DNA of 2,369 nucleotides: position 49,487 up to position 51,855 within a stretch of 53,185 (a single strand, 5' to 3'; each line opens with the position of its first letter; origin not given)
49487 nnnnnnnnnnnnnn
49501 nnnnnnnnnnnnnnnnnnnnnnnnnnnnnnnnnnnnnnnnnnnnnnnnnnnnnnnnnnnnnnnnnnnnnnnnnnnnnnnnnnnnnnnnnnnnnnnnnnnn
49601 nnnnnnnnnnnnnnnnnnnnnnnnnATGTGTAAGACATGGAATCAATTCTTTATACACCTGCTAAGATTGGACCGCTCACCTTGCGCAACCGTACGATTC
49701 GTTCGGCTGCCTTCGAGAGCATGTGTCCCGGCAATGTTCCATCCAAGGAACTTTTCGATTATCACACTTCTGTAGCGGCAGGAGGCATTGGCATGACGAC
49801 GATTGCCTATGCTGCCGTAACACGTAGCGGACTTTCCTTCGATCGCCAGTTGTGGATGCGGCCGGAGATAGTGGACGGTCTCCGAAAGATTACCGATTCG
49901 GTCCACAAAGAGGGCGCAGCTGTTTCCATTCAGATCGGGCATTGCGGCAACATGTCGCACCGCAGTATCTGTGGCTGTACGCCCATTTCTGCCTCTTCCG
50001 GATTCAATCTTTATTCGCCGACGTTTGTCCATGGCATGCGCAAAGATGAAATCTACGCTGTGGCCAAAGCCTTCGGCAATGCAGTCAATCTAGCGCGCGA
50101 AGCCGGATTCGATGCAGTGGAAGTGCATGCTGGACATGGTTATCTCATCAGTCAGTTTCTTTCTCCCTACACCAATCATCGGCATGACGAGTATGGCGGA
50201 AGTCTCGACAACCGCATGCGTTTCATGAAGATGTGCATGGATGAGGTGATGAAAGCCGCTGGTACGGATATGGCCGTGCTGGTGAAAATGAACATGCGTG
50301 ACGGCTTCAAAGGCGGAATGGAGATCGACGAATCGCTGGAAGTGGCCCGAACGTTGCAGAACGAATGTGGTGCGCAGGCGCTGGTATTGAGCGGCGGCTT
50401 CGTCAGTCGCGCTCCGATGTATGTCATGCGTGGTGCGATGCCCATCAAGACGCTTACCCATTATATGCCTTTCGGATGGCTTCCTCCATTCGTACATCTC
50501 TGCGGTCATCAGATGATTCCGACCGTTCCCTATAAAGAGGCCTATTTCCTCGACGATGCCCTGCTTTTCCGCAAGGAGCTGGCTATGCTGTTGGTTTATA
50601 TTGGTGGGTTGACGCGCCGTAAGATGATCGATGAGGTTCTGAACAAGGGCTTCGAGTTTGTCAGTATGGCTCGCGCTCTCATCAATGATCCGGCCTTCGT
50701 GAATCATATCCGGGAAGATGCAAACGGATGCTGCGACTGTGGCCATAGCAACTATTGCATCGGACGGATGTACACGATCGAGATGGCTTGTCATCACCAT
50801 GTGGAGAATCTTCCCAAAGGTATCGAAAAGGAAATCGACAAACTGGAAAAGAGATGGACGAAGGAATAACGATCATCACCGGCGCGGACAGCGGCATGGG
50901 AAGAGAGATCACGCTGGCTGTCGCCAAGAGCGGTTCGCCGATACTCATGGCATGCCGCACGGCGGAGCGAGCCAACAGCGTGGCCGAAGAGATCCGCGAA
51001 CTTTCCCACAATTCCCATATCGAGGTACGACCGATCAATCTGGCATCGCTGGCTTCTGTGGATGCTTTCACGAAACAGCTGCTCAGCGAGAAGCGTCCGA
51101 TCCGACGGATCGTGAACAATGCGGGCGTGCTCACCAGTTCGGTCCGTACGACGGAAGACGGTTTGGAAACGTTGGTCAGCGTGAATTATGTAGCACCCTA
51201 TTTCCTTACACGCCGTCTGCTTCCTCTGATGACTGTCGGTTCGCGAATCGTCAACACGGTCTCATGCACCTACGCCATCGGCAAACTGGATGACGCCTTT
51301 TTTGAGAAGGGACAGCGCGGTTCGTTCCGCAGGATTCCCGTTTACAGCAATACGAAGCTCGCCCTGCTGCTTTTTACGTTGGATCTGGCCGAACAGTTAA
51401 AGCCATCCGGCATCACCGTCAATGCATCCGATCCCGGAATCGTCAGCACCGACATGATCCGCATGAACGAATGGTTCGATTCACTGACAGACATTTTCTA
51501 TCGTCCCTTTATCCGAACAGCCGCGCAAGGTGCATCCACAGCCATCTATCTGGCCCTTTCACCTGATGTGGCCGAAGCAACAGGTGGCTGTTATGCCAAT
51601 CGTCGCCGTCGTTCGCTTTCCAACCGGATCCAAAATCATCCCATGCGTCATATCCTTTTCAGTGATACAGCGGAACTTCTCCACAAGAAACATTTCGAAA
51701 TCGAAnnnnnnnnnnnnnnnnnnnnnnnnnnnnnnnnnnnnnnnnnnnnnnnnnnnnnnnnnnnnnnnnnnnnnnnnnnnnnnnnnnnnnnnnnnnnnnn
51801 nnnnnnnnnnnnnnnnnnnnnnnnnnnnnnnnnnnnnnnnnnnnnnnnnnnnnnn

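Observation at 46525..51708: Sensor histidine kinase translationally coupled to a 5-alpha-reductase-like / OYE flavoenzyme / SDR module resembling an allo-bile-acid or steroid reduction cluster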

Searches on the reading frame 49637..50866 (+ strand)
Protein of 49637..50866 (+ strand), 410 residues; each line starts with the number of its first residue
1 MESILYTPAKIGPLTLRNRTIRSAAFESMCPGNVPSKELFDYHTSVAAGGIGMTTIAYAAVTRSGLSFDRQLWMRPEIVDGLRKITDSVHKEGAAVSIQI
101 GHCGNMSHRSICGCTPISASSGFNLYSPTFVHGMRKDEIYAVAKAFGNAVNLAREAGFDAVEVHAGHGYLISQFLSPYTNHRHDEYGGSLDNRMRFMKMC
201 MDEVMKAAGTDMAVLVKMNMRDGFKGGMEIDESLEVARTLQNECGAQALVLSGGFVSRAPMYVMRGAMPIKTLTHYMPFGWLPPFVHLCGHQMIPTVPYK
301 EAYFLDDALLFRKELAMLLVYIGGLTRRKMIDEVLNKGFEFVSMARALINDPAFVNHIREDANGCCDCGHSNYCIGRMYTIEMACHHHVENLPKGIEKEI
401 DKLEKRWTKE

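Call 3: search_protein_families(library=pfam, proteins=[window:49637-50866:+], max_evalue=0.01)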
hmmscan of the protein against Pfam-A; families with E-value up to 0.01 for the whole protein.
window:49637-50866:+ (410 aa): 1 family
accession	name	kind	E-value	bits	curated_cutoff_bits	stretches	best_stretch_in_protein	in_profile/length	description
PF00724.26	Oxidored_FMN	-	4.1e-52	178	27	1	5-235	2-242/342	NADH:flavin oxidoreductase / NADH oxidase family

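Call 4: search_protein_families(library=ncbifam, proteins=[window:49637-50866:+], max_evalue=0.01)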
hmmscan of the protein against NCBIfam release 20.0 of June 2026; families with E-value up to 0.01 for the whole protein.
window:49637-50866:+ (410 aa): 9 families
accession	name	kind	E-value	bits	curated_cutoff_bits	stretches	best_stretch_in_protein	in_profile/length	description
TIGR03997.1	mycofact_OYE_2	equivalog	1.5e-57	195.4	793.15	2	5-244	2-242/645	mycofactocin system FadH/OYE family oxidoreductase 2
NF041087.1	bile_acid_BaiCD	equivalog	7.6e-53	179.6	825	2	5-262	4-261/642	bile acid Fe-S flavoenzyme BaiCD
NF010047.0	PRK13523.1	equivalog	2e-43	148.7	431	1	1-264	1-261/339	NADPH dehydrogenase NamA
NF006101.0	PRK08255.1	equivalog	3e-38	131.4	1078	1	5-259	399-665/768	bifunctional salicylyl-CoA 5-hydroxylase/oxidoreductase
NF045592.1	bili_reduct_N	equivalog_domain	6.3e-38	130.8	425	2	5-242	2-241/363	bilirubin reductase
NF007899.0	PRK10605.1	subfamily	9.1e-38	130.4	403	1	4-212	5-230/365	N-ethylmaleimide reductase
NF045599.1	bili_reduct_long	exception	3.2e-29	101.7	750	1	6-243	2-245/641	bilirubin reductase, long form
TIGR03996.1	mycofact_OYE_1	hypoth_equivalog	1.1e-15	57.3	627.9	1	36-218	33-211/633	mycofactocin system FadH/OYE family oxidoreductase 1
NF038364.1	AglZ_HisF2_fam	equivalog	0.0065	15.9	310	0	313-360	70-117/248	AglZ/HisF2 family acetamidino modification protein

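Call 64: search_solved_structures(query=window:49637-50866:+, max_evalue=1e-20, show_alignments=1)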
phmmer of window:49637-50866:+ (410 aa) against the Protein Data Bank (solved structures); distinct sequences matched with E-value up to 1e-20: 91 (the best 60 are shown).
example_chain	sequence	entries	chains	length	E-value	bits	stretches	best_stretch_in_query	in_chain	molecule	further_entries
3krz_A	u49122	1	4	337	6.4e-40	140.8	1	3-255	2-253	NADH:flavin oxidoreductase/NADH oxidase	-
3kru_A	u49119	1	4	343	6.8e-40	140.7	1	3-255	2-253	NADH:flavin oxidoreductase/NADH oxidase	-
1z41_A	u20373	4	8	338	4e-36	128.3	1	4-265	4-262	Probable NADH-dependent flavin oxidoreductase yqjM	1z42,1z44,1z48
9iuv_A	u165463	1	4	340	9.5e-35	123.8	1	1-266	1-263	NADPH dehydrogenase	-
3gr7_A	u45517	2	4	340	2.1e-34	122.6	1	1-266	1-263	NADPH dehydrogenase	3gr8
8x0j_A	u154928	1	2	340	1.4e-32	116.6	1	1-266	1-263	NADPH dehydrogenase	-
3hf3_A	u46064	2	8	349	8.3e-32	114.1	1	3-260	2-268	Chromate reductase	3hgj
5nux_A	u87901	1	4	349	8.7e-32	114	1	3-260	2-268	Chromate reductase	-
8uaj_A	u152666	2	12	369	9.7e-32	113.9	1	3-260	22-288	NADPH dehydrogenase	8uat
6gi8_A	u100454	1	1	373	1.1e-31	113.7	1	5-207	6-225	Pentaerythritol tetranitrate reductase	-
5ogt_A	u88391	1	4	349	1.6e-31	113.1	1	3-260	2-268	Chromate reductase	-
6gi9_A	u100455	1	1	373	2e-31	112.8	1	5-207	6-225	Pentaerythritol tetranitrate reductase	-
3p67_A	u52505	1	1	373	2.3e-31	112.6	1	5-209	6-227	Pentaerythritol tetranitrate reductase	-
3p62_A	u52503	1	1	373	2.9e-31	112.3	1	5-207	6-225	Pentaerythritol tetranitrate reductase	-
6gi7_A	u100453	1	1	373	2.9e-31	112.3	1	5-207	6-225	Pentaerythritol tetranitrate reductase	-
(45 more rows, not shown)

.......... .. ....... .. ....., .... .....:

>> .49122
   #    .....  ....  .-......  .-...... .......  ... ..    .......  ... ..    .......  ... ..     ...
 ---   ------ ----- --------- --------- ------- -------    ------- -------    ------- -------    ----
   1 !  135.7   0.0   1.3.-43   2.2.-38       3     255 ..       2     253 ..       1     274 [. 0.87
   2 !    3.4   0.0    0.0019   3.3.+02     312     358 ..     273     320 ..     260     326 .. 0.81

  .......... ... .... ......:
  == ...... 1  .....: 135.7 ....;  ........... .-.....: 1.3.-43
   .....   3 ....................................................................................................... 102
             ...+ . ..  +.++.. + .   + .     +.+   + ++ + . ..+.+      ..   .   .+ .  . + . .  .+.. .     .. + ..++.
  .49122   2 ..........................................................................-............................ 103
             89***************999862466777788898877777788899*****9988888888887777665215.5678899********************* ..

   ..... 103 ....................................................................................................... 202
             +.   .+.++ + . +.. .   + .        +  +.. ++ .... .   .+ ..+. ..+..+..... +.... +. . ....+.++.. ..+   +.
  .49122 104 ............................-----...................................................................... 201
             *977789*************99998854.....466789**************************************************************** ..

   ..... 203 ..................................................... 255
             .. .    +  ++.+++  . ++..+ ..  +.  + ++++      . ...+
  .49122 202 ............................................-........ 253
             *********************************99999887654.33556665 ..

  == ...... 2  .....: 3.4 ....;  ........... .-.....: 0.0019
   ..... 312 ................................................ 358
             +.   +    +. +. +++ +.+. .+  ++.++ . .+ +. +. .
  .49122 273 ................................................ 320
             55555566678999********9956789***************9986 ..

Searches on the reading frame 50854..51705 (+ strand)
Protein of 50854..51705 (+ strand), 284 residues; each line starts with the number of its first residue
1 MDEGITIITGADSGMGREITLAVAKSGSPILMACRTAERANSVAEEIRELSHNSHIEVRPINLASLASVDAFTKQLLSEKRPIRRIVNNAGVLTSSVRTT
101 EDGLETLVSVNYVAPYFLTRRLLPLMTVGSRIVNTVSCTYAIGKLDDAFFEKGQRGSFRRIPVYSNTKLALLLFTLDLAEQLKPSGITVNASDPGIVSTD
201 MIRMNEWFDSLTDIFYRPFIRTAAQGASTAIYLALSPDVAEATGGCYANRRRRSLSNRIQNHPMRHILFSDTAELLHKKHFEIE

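Call 3: search_protein_families(library=pfam, proteins=[window:50854-51705:+], max_evalue=0.01)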
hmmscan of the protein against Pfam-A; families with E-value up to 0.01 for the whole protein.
window:50854-51705:+ (284 aa): 3 families
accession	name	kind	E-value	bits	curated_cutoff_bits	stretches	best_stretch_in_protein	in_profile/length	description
PF00106.31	adh_short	-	3.7e-30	105.3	26.6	1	6-202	3-187/195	short chain dehydrogenase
PF13561.12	adh_short_C2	-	3.6e-20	73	27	1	10-216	1-195/236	Enoyl-(Acyl carrier protein) reductase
PF08659.16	KR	-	1.2e-07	32.3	22.6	1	4-97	1-96/180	KR domain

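Call 4: search_protein_families(library=ncbifam, proteins=[window:50854-51705:+], max_evalue=0.01)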
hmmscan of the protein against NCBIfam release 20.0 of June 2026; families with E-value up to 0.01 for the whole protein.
window:50854-51705:+ (284 aa): 197 families (the best 25 are shown)
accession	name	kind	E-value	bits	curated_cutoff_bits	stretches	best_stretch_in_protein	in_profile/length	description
NF004846.0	PRK06197.1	subfamily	2e-37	129.1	268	1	5-240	18-257/306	oxidoreductase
NF004513.0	PRK05854.1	subfamily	6.3e-37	127.2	282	1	6-204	18-218/314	SDR family oxidoreductase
NF004845.0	PRK06196.1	subfamily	7.8e-37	127.3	414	1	5-250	31-276/320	oxidoreductase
NF005559.1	PRK07231.1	subfamily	2.5e-22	79.6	215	1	4-203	5-192/249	glucose 1-dehydrogenase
NF009466.0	PRK12826.1-2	subfamily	2.7e-20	72.9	222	1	5-203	5-193/248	3-oxoacyl-ACP reductase FabG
NF005806.0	PRK07666.1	equivalog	3.6e-20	72.3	286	1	5-205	9-197/239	3-ketoacyl-ACP reductase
NF009464.0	PRK12824.1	subfamily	2.2e-19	70.1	269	1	5-203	4-191/245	3-oxoacyl-ACP reductase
TIGR01830.1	3oxo_ACP_reduc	equivalog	4.3e-19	69.2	297.75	1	7-203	2-187/239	3-oxoacyl-[acyl-carrier-protein] reductase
NF005672.0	PRK07454.1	equivalog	4.8e-19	68.5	234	1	6-237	9-224/241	SDR family oxidoreductase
NF005067.0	PRK06484.1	equivalog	1.7e-18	66.5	713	1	5-204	11-198/524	short chain dehydrogenase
NF009388.0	PRK12747.1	equivalog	3.3e-18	66.2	376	1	5-202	6-196/252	short chain dehydrogenase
NF004197.0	PRK05653.1-1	equivalog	5.2e-18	65.6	332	1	3-204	7-196/249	3-oxoacyl-ACP reductase FabG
NF009387.0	PRK12746.1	equivalog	7.2e-18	64.8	363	1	2-201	5-197/254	SDR family oxidoreductase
NF004198.0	PRK05653.1-3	equivalog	8.5e-18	64.7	296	1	5-203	9-195/248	3-oxoacyl-ACP reductase FabG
NF004778.0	PRK06124.1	equivalog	1.6e-17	63.8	303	1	5-200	13-196/256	SDR family oxidoreductase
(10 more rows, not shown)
